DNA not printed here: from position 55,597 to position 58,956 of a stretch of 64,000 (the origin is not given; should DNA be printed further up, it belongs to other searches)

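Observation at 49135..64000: Cluster of four giant GT-C-like membrane proteins with a flippase-like protein and an AsnB-type amidotransferase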

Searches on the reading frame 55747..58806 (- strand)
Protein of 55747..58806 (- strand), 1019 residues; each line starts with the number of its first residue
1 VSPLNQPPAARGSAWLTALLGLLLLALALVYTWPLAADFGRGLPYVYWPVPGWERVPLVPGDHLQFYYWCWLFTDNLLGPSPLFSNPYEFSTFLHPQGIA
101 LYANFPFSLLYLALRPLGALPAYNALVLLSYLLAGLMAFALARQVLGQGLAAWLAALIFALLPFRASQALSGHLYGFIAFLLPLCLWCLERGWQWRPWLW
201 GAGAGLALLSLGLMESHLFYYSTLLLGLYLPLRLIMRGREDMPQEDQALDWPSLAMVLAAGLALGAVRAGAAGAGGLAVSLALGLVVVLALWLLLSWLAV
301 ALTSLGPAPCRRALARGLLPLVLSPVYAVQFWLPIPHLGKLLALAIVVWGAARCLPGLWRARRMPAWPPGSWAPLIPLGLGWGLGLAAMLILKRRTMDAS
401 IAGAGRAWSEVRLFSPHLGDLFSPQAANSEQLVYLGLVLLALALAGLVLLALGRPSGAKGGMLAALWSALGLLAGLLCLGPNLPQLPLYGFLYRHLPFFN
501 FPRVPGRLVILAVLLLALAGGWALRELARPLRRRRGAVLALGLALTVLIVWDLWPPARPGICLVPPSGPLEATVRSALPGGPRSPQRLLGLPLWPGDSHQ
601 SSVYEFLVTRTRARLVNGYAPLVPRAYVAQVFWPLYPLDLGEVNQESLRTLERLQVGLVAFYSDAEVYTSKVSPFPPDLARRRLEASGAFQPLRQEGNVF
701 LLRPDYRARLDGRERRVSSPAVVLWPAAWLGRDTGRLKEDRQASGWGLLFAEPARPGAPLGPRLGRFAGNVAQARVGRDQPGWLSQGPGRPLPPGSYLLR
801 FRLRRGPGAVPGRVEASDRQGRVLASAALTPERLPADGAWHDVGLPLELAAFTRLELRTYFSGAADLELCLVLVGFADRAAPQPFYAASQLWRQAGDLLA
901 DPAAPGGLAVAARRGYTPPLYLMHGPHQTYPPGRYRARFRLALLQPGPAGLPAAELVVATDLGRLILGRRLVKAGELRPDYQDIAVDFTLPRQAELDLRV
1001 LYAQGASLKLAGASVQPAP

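Call 4: search_protein_families(library=pfam, proteins=[window:55747-58806:-], max_evalue=0.1)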
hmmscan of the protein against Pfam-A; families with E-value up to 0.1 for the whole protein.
window:55747-58806:- (1019 aa): 0 families

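Call 5: search_protein_families(library=ncbifam, proteins=[window:55747-58806:-], max_evalue=0.1)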
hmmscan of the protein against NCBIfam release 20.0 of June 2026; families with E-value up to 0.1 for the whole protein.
window:55747-58806:- (1019 aa): 0 families

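Call 9: find_related_loci(query=window:55747-58806:-, collection=genome_contigs, flank=10000)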
Query window:55747-58806:- (1019 aa) in genome_contigs; peptide patterns used: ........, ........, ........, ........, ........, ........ (x = any residue, [..] = any of these).
109 stretches matched a pattern; 15 encode a relative of the query (tblastn E <= 1e-3); 15 distinct loci.
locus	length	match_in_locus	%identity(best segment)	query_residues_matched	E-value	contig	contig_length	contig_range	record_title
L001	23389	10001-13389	83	5-1019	0e+0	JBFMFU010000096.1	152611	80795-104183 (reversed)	MAG: Thermodesulfobacteriota bacterium isolate MAG279 MAG279_96, whole genome shotgun sequence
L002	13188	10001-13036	69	15-1016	0e+0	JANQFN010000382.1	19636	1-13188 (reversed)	MAG: Desulfarculaceae bacterium isolate PL23a_bin.9 k99_3509932, whole genome shotgun sequence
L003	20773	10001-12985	61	31-1015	0e+0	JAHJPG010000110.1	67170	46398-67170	MAG: Proteobacteria bacterium isolate Old_saline_planktonic.mb.73 Old_saline_plankto.mb.73_k141_698158, whole genome sho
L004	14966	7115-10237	53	4-1017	0e+0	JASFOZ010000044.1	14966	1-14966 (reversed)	MAG: Desulfarculaceae bacterium isolate D0819M20remetaG_Bin_142 D0819M20remetaG_FD_scaffold_246_c1, whole genome shotgun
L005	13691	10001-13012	55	32-1019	0e+0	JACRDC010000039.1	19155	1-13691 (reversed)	MAG: Desulfarculus sp. isolate NC_groundwater_1662_Pr3_B-0.1um_67_139 SR-2_scaffold_141_895293, whole genome shotgun seq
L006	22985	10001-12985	53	32-1019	0e+0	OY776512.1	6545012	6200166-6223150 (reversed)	MAG: Desulfarculaceae bacterium isolate e2237022-3439-453f-a1e0-3d3180ebaa11 genome assembly, chromosome: 1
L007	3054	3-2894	58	60-1016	0e+0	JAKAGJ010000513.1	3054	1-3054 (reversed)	MAG: Deltaproteobacteria bacterium isolate WY2.bin153 NODE_74729_length_3054_cov_1.156816, whole genome shotgun sequence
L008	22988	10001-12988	52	30-1017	0e+0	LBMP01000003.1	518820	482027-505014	Desulfocarbo indianensis strain SCBM scaffold3.1, whole genome shotgun sequence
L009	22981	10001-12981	55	31-1016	0e+0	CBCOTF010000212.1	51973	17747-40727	Desulfarculales bacterium strain Dcd-1 genome assembly, contig: DFAR_Contig_291, whole genome shotgun sequence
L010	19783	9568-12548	55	31-1016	0e+0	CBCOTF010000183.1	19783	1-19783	Desulfarculales bacterium strain Dcd-1 genome assembly, contig: DFAR_Contig_265, whole genome shotgun sequence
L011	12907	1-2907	55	84-1019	0e+0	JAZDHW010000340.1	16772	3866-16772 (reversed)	MAG: Pseudomonadota bacterium isolate MEGAHIT-group-0.359 k141_21132738, whole genome shotgun sequence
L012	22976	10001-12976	57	31-1016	0e+0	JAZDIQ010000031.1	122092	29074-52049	MAG: Pseudomonadota bacterium isolate MEGAHIT-group-0.413 k141_4424231, whole genome shotgun sequence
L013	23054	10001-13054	52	5-1015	0e+0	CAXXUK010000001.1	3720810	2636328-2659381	MAG: uncultured Desulfarculus sp. isolate 3a7ab5cd-f803-44bf-9707-e1e124c3bf9f genome assembly, contig: contig_1, whole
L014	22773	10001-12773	54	31-1016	2e-117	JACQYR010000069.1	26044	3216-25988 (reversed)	MAG: Desulfarculus sp. isolate NC_groundwater_1546_Pr4_S-0.65um_67_8 SR1-18-Sp65_coassembly_scaffold_18998, whole genome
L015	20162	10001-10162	39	447-502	3e-4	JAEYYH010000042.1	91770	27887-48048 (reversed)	MAG: Bacillota bacterium isolate OH_CBlB_40 k127_1900803, whole genome shotgun sequence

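Call 11: find_homologous_proteins(query=window:55747-58806:-, max_evalue=0.001)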
Query window:55747-58806:- (1019 aa): 122 proteins with E <= 0.001 among 8000 candidates; the best 120 are listed.
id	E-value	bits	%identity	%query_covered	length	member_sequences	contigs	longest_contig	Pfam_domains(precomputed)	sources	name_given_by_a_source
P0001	0.0e+0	2201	100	98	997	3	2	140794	-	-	-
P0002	0.0e+0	1897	83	100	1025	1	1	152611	-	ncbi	ncbi:MAG: hypothetical protein AB1814_18910 [Thermodesulfobacteriota bacterium]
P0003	0.0e+0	1673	76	100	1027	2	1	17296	-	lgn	-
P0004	0.0e+0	1544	69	99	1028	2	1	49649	-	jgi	jgi:hypothetical protein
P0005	0.0e+0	1542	69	98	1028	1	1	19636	-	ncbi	-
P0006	0.0e+0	1317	64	97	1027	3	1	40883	-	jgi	jgi:hypothetical protein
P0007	0.0e+0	1284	63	97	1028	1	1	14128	-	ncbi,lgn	-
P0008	0.0e+0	1271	61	97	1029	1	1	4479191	-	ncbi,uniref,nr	ncbi:hypothetical protein [Desulfoferula mesophila]|uniref:Membrane protein 6-pyruvoyl-tetrahydropte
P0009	0.0e+0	1265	61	97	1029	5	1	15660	-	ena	-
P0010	0.0e+0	1264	62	97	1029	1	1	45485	-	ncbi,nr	ncbi:MAG: hypothetical protein KQI62_04825 [Deltaproteobacteria bacterium]|nr:hypothetical protein [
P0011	0.0e+0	1259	60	100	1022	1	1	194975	-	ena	-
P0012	0.0e+0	1259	62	97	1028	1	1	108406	-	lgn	-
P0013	0.0e+0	1254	61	97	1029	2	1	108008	-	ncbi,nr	ncbi:MAG: hypothetical protein K9K34_02990 [Desulfarculaceae bacterium]|nr:hypothetical protein [Des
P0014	0.0e+0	1253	60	97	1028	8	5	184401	-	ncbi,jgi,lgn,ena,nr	ncbi:MAG: hypothetical protein KMY53_00650 [Desulfarculus sp.]|nr:hypothetical protein [Pseudomonado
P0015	0.0e+0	1250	60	97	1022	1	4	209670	-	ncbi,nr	ncbi:MAG: hypothetical protein K9K66_16305 [Desulfarculaceae bacterium]|nr:hypothetical protein [Des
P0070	1.6e-188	647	42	97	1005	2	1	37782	-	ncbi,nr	ncbi:MAG: YfhO family protein [Deltaproteobacteria bacterium]|nr:YfhO family protein [Deltaproteobac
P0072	1.9e-181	624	37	96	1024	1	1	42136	-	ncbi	-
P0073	5.0e-181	622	38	97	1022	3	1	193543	-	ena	-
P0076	7.5e-171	589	40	97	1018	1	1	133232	-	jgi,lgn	jgi:hypothetical protein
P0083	5.5e-97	344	34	99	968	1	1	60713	-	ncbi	-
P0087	1.4e-80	290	36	60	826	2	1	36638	-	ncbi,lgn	-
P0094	1.4e-35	141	29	61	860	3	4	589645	-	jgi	-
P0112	3.8e-24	103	40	15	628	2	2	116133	-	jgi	jgi:hypothetical protein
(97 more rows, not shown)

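Call 12: search_solved_structures(query=window:55747-58806:-, max_evalue=10)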
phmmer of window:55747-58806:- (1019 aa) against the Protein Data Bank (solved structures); distinct sequences matched with E-value up to 10: 1.
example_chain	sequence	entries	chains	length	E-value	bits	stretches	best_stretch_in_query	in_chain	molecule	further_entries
43yy_L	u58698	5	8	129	0.42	11.8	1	752-817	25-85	N19 VL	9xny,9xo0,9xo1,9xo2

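Call 20: search_protein_families(library=pfam, proteins=[L006:1477-2100:+, L006:2841-3884:+, L006:3989-5083:+, L006:5110-6327:+, L006:6290-6943:+, L006:6952-9192:+, L006:9189-9932:+, L006:9929-13030:+], max_evalue=0.01)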
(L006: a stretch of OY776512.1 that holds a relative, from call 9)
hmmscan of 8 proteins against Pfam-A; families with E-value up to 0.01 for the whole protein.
L006:1477-2100:+ (207 aa): 0 families

L006:2841-3884:+ (347 aa): 1 family
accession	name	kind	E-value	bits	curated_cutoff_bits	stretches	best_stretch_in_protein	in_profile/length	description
PF03706.18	LPG_synthase_TM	-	1.6e-28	100.5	33.4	1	32-325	2-301/302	Lysylphosphatidylglycerol synthase TM region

L006:3989-5083:+ (364 aa): 2 families
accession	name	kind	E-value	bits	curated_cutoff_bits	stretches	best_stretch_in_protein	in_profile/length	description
PF04055.27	Radical_SAM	-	4.3e-19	69.7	29.5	1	38-200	4-163/166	Radical SAM superfamily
PF13186.11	SPASM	-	3.4e-06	27.7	21.5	1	267-322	1-64/67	Iron-sulfur cluster-binding domain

L006:5110-6327:+ (405 aa): 1 family
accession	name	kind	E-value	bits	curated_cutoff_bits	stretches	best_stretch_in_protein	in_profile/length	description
PF01075.23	Glyco_transf_9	-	3.5e-27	95.8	22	1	120-374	9-239/247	Glycosyltransferase family 9 (heptosyltransferase)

L006:6290-6943:+ (217 aa): 1 family
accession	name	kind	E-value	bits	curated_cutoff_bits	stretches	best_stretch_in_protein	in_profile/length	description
PF04138.20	GtrA_DPMS_TM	-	1.1e-29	103.4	26.1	1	95-213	1-117/117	GtrA/DPMS, transmembrane domain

L006:6952-9192:+ (746 aa): 2 families
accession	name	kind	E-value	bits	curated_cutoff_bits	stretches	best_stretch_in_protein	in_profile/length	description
PF13231.12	PMT_2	-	3.6e-10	40.7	26.1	1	294-447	3-157/160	Dolichyl-phosphate-mannose-protein mannosyltransferase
PF07691.17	PA14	-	6.5e-08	32.9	24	1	88-180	40-142/147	PA14 domain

L006:9189-9932:+ (247 aa): 1 family
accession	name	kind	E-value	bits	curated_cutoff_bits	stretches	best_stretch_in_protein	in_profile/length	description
PF07691.17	PA14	-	3e-11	43.8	24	1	72-199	3-142/147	PA14 domain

L006:9929-13030:+ (1033 aa): 0 families

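Call 23: search_protein_families(library=pfam, proteins=[L001:4278-6230:-, L001:3431-4315:-, L001:2320-3396:-, L001:1308-2342:-, L001:517-966:+, L001:2311-3402:+, L001:1248-2420:+], max_evalue=0.01)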
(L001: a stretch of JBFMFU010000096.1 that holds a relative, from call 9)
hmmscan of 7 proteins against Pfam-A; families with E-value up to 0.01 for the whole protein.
L001:4278-6230:- (650 aa): 4 families
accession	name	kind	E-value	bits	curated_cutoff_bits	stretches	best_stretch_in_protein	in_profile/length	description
PF00733.27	Asn_synthase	-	1.3e-95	321.5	21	1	264-645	1-354/354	Asparagine synthase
PF13537.11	GATase_7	-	4.9e-42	143.3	25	1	72-191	2-123/123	Glutamine amidotransferase domain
PF13522.11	GATase_6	-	3.1e-36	124.7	27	1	56-185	1-130/130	Glutamine amidotransferase domain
PF06508.19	QueC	-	1.9e-05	24.7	22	1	285-345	4-63/210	Queuosine biosynthesis protein QueC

L001:3431-4315:- (294 aa): 3 families
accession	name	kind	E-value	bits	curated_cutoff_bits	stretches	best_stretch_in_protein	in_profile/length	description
PF00132.30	Hexapep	-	5.2e-09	35.9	27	1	237-269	3-35/36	Bacterial transferase hexapeptide (six repeats)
PF14602.12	Hexapep_2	-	2.2e-07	30.9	27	0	238-270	4-34/34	Hexapeptide repeat of succinyl-transferase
PF25084.1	LbH_EIF2B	-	6.9e-05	23.2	54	0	168-210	15-58/105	EIF2B subunit epsilon LbH domain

L001:2320-3396:- (358 aa): 1 family
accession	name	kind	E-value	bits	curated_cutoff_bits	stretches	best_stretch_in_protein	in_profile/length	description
PF03706.18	LPG_synthase_TM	-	2.2e-24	86.9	33.4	1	24-335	2-302/302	Lysylphosphatidylglycerol synthase TM region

L001:1308-2342:- (344 aa): 1 family
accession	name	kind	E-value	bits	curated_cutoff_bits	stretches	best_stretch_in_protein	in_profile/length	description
PF07676.18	PD40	-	4.6e-16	58.7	20.9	1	94-121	3-30/38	WD40-like Beta Propeller Repeat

L001:517-966:+ (149 aa): 2 families
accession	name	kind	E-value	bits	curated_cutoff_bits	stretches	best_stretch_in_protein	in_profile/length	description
PF00011.27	HSP20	-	1e-25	90.2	20.8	1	48-146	2-101/102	Hsp20/alpha crystallin family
PF17886.7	ArsA_HSP20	-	2.9e-06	27.2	22.5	1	52-132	1-62/63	HSP20-like domain found in ArsA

L001:2311-3402:+ (363 aa): 0 families

L001:1248-2420:+ (390 aa): 0 families

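Call 37: predict_structure(alignment_id=A1)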
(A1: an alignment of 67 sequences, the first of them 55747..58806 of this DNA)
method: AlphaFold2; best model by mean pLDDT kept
length: 1019 residues; sequences in the alignment: 67
mean_pLDDT: 95.0   pTM: 0.93
mean pLDDT of the five models: 95.0, 94.2, 94.1, 93.7, 93.3
residues with pLDDT >= 90: 929; 70-90: 75; 50-70: 10; < 50: 5
segments of 3 or more residues with pLDDT < 50: 1-5
pLDDT, mean of each block of 10 residues (from residue 1): 52 91 98 97 95 94 97 97 94 91 90 98 98 98 96 98 96 97 98 88 98 96 98 93 85 97 90 81 96 97 95 98 93 91 96 97 92 96 97 92 93 94 82 95 97 90 97 97 93 96 96 98 96 95 98 95 96 97 97 95 97 96 94 98 98 98 96 96 98 97 97 96 97 97 95 87 90 98 97 98 96 97 98 96 98 97 98 98 97 97 96 96 97 98 97 98 96 98 98 97 98 96
secondary structure, 60 per line:
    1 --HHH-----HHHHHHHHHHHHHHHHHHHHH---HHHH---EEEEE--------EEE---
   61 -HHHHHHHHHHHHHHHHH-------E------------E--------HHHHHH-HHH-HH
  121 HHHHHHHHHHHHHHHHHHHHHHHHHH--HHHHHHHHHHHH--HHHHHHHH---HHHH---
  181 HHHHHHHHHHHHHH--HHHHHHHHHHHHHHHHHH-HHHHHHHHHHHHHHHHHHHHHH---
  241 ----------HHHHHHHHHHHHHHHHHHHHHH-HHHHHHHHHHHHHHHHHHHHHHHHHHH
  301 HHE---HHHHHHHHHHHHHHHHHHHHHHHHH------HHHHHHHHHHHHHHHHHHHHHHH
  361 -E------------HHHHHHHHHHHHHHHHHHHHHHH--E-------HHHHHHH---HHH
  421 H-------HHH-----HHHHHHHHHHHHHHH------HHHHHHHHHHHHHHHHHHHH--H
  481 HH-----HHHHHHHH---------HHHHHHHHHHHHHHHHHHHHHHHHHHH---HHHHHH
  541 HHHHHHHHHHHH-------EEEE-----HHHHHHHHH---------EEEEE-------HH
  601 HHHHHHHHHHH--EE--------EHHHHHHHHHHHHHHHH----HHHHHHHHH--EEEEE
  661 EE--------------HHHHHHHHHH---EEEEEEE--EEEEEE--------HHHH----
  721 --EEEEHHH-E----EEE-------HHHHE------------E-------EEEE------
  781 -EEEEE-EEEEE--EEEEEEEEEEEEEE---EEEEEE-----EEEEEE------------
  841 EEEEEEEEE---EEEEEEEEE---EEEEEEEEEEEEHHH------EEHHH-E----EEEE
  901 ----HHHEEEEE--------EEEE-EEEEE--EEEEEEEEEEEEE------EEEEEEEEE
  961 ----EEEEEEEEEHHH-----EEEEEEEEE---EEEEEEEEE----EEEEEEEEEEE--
elements in order (helices of 4 or more, strands of 3 or more residues): H11-31 H35-38 E42-46 E55-57 H62-78 H108-113 H119-146 H149-160 H163-170 H174-177 H181-194 H197-214 H216-237 H251-272 H274-302 H307-331 H338-360 H375-397 H408-414 H418-421 H437-451 H458-477 H488-495 H505-531 H535-552 E560-563 H569-577 E587-591 H599-611 H625-640 H645-653 E656-662 H677-686 E690-696 E699-704 H713-716 E723-726 E736-738 H746-749 E771-774 E782-786 E788-792 E795-808 E812-817 E823-828 E841-849 E853-861 E865-876 E897-900 E908-912 E921-924 E926-930 E933-945 E952-960 E965-973 E982-990 E994-1002 E1007-1017
